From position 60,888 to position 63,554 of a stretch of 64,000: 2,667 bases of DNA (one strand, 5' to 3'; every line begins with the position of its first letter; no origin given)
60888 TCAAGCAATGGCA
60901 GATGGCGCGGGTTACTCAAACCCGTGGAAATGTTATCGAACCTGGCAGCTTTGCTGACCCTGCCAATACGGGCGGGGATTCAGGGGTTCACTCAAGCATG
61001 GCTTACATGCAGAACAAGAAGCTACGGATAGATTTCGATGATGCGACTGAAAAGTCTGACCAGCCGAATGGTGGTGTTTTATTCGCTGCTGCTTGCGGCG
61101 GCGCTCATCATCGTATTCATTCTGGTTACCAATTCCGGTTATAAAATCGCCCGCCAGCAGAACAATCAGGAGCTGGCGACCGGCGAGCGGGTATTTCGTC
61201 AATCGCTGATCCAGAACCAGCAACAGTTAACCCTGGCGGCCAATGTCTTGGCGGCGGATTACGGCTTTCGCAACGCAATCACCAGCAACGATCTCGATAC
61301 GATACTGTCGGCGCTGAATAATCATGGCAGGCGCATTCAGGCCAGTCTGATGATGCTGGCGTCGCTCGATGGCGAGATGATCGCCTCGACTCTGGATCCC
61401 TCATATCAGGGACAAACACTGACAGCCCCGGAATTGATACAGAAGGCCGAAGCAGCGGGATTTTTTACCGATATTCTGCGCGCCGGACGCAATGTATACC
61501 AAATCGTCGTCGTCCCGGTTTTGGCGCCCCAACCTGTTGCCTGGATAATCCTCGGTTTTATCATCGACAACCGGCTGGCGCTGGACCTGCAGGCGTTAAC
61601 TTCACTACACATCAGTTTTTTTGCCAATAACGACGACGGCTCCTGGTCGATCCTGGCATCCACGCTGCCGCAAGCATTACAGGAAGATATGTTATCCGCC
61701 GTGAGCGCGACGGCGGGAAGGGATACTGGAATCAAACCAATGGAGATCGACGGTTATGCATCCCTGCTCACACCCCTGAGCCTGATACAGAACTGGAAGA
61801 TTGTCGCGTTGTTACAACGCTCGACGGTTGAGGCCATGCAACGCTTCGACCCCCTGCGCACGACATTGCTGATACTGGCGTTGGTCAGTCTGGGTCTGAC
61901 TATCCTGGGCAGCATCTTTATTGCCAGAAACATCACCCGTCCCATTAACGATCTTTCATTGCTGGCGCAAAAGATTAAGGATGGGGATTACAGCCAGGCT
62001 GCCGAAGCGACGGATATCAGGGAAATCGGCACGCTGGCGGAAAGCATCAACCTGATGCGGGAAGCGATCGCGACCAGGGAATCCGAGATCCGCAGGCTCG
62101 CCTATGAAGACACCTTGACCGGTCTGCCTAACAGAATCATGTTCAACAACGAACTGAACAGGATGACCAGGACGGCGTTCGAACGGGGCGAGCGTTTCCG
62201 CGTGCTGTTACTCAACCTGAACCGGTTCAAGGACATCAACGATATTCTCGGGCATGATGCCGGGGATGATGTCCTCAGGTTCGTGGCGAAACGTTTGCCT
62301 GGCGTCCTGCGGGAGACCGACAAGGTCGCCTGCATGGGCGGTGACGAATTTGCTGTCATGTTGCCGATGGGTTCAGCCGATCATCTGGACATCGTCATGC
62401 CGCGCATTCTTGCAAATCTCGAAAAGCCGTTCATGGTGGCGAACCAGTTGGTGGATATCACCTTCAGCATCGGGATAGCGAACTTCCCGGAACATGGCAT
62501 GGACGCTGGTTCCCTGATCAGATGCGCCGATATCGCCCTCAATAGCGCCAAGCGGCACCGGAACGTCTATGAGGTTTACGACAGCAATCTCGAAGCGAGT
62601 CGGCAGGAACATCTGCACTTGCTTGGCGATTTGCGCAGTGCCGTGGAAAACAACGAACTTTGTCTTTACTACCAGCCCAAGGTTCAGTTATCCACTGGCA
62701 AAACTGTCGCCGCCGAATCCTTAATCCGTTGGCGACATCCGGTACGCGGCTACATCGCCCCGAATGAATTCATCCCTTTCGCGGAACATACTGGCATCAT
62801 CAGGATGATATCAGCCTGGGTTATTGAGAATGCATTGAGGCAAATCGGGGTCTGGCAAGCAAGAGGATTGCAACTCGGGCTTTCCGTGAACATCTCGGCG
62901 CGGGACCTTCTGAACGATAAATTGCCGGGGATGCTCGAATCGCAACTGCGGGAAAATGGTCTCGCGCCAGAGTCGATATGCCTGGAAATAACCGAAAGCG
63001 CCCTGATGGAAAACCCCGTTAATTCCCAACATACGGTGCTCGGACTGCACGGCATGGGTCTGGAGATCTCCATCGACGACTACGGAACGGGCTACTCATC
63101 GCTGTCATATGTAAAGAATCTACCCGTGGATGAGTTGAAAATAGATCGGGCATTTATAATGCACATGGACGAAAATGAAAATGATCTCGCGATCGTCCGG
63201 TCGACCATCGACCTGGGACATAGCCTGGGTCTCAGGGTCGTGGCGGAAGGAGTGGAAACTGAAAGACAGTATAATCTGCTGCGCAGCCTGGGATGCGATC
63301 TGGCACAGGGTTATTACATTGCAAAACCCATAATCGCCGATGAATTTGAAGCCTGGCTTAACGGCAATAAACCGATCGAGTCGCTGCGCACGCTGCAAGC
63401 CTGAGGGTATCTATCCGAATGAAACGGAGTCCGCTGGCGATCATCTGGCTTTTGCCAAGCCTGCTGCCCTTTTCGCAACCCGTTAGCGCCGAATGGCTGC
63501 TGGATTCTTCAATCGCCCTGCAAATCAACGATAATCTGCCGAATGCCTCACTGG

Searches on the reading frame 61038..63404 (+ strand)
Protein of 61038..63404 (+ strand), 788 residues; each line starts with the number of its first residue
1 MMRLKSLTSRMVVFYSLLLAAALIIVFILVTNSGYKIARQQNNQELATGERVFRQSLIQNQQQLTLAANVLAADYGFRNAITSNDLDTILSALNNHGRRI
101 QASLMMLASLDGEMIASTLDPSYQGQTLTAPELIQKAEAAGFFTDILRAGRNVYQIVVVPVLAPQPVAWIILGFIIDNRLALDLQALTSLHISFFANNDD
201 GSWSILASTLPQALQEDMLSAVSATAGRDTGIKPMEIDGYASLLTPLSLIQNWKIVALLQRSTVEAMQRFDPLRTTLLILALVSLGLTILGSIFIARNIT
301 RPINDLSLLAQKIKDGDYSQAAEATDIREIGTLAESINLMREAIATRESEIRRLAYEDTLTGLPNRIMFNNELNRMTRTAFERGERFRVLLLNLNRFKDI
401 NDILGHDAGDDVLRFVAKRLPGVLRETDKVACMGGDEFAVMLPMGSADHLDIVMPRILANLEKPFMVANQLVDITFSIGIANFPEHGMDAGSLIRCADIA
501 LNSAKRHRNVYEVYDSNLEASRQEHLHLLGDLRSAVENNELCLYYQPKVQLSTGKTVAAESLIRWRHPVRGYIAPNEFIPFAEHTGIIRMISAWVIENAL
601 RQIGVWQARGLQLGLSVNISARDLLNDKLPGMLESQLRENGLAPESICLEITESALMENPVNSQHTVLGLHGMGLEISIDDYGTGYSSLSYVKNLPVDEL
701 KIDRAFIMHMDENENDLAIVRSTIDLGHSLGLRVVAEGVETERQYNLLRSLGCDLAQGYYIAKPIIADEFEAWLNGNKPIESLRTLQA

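Call 43: find_encoding_contigs(protein=window:61038-63404:+, flank=10000, max_places=2)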
Protein window:61038-63404:+ (788 aa): 9 contigs read that carry it; 2 places shown.
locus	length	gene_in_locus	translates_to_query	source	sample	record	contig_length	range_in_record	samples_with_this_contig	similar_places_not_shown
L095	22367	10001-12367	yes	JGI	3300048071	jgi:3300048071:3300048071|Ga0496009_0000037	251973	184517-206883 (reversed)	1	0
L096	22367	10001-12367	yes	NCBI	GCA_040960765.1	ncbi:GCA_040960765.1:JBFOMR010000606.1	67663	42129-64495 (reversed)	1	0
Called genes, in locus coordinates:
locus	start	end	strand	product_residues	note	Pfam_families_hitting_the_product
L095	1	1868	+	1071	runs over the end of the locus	PF00072:Response_reg, PF01590:GAF, PF13185:GAF_2, PF13426:PAS_9, PF01590:GAF, PF13185:GAF_2, PF00512:HisKA, PF02518:HATPase_c, +4 more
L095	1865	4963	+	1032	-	PF00072:Response_reg, PF01590:GAF, PF13185:GAF_2, PF00989:PAS, PF13426:PAS_9, PF13185:GAF_2, PF00990:GGDEF, PF00563:EAL, +3 more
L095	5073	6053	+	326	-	PF10095:DUF2333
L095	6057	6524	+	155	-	PF02643:DUF192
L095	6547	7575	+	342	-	PF04389:Peptidase_M28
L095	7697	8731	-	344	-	PF12698:ABC2_membrane_3, PF01061:ABC2_membrane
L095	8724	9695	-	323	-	PF02463:SMC_N (faint), PF00005:ABC_tran, PF13304:AAA_21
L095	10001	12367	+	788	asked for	PF14827:dCache_3, PF00672:HAMP, PF00990:GGDEF, PF00563:EAL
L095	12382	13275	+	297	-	-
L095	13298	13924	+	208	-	-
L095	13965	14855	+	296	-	PF01261:AP_endonuc_2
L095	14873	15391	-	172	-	PF13404:HTH_AsnC-type, PF13412:HTH_24, PF08279:HTH_11 (weak), PF01037:AsnC_trans_reg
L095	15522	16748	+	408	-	PF12573:OxoDH_E1alpha_N, PF00676:E1_dh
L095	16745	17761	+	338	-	PF02779:Transket_pyr, PF02780:Transketolase_C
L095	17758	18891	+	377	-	PF00364:Biotin_lipoyl, PF02817:E3_binding, PF00198:2-oxoacid_dh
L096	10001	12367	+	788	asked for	PF14827:dCache_3, PF00672:HAMP, PF00990:GGDEF, PF00563:EAL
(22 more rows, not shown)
